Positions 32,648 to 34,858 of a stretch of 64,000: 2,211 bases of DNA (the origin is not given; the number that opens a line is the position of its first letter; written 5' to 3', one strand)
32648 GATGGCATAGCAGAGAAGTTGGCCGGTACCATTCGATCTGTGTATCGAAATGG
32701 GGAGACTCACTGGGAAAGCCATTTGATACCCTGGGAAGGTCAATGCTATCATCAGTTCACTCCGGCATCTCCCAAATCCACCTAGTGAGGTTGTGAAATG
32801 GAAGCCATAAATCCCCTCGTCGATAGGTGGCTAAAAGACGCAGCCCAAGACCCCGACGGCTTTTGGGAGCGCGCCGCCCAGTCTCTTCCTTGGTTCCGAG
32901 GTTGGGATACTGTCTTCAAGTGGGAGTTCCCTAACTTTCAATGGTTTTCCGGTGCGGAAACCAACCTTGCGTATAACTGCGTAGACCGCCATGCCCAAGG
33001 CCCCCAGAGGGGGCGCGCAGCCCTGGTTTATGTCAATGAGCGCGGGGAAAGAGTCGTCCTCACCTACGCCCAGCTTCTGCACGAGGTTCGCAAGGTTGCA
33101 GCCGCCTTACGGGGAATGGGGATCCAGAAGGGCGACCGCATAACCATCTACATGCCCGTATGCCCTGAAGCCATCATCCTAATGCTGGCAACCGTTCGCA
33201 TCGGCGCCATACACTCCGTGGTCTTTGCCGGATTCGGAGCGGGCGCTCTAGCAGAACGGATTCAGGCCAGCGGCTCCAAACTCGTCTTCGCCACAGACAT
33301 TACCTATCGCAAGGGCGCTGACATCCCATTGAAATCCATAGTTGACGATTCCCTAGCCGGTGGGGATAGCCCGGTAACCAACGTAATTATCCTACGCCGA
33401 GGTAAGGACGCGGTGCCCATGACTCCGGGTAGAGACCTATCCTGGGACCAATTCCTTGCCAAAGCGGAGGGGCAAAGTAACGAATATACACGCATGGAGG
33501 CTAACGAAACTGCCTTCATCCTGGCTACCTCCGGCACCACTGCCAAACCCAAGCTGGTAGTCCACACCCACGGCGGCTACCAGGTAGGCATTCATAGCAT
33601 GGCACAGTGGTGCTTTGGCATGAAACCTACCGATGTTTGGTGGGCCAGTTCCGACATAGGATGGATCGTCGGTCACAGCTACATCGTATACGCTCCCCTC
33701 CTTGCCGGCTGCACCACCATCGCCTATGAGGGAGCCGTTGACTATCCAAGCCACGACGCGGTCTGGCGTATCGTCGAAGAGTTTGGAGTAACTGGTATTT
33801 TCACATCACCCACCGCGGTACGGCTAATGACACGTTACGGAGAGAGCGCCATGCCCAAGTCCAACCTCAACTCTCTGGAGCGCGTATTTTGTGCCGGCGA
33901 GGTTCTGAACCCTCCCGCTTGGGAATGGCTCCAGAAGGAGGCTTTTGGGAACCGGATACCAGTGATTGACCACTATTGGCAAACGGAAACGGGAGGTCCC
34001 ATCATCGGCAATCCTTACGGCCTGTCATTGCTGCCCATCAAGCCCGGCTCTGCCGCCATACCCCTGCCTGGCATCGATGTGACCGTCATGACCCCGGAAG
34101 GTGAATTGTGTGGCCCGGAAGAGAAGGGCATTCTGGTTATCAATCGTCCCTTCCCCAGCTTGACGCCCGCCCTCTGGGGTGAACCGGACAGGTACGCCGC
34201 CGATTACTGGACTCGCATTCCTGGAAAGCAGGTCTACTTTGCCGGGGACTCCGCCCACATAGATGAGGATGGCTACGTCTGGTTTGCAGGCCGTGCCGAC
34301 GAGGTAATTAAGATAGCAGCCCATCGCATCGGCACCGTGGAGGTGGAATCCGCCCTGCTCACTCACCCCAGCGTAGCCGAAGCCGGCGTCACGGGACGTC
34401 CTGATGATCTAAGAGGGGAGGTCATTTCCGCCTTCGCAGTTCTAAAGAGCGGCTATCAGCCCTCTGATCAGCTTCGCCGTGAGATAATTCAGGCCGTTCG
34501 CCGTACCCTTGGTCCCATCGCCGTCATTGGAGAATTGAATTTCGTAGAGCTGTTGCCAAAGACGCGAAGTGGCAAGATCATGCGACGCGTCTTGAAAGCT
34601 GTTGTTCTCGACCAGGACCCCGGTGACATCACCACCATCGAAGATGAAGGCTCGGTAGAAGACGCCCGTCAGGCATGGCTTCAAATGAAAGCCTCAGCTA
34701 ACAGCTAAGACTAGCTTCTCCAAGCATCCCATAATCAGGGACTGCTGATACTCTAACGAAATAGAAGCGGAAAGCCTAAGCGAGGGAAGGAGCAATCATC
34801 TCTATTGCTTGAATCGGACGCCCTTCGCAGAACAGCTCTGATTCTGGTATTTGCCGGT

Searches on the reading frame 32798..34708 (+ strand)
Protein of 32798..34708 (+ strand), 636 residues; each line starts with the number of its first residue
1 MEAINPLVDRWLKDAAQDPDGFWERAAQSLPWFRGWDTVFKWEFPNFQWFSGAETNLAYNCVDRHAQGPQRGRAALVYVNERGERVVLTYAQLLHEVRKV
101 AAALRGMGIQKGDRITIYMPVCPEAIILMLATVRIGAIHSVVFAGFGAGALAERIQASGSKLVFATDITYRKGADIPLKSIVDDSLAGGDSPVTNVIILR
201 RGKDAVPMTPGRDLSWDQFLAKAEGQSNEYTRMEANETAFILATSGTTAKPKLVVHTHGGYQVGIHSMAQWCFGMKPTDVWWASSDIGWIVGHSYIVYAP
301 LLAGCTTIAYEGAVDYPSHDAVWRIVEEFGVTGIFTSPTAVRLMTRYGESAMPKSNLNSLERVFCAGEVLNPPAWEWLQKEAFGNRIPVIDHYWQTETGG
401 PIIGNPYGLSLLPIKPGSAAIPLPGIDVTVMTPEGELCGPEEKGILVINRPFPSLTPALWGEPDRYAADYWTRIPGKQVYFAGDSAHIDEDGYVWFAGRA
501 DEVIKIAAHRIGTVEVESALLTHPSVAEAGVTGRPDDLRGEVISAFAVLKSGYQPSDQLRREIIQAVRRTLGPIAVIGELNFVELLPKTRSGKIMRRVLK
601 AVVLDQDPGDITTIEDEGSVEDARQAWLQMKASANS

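Call 27: search_protein_families(library=pfam, proteins=[window:32798-34708:+], max_evalue=0.00001)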
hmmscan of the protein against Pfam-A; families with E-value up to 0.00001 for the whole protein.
window:32798-34708:+ (636 aa): 3 families
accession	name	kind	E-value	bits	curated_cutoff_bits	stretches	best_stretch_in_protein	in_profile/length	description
PF00501.34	AMP-binding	-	1.3e-72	245.2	29.9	1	64-451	3-377/384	AMP-binding enzyme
PF13193.12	AMP-binding_C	-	7.5e-25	88.1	24.5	1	515-593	1-76/76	AMP-binding enzyme C-terminal domain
PF16177.11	ACAS_N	-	8.7e-15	54.7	27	1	11-61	4-55/55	Acetyl-coenzyme A synthetase N-terminus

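Call 90: list_cluster_members(proteins=[window:32798-34708:+, window:23594-25726:+, window:20564-22546:+, window:45888-47843:-, window:38338-39912:-, window:55167-56945:+, window:16864-18108:-, window:36531-38273:-])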
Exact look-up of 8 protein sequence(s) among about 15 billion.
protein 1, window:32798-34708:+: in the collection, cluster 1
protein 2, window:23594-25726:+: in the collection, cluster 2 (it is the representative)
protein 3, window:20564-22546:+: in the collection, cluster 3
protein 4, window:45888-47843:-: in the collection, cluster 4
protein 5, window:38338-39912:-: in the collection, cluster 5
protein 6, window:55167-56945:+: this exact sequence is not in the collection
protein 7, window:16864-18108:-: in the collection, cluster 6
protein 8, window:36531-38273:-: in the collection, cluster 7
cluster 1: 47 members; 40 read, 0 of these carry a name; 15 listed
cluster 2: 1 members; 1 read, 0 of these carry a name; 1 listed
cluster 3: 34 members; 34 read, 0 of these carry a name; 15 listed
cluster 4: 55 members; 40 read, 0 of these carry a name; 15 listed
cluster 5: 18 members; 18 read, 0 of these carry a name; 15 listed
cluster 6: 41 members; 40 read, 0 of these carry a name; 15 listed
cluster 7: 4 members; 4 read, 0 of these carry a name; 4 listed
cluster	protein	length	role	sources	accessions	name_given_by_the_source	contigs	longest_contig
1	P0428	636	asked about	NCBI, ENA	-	-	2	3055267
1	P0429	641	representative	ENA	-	-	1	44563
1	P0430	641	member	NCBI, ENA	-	-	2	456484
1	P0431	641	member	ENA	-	-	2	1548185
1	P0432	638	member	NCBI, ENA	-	-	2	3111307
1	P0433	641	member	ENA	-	-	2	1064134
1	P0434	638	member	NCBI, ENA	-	-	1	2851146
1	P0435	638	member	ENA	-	-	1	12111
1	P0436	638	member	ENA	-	-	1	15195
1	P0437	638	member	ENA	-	-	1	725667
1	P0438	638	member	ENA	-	-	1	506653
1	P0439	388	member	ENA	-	-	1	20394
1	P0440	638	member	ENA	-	-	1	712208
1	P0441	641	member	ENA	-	-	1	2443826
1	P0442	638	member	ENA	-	-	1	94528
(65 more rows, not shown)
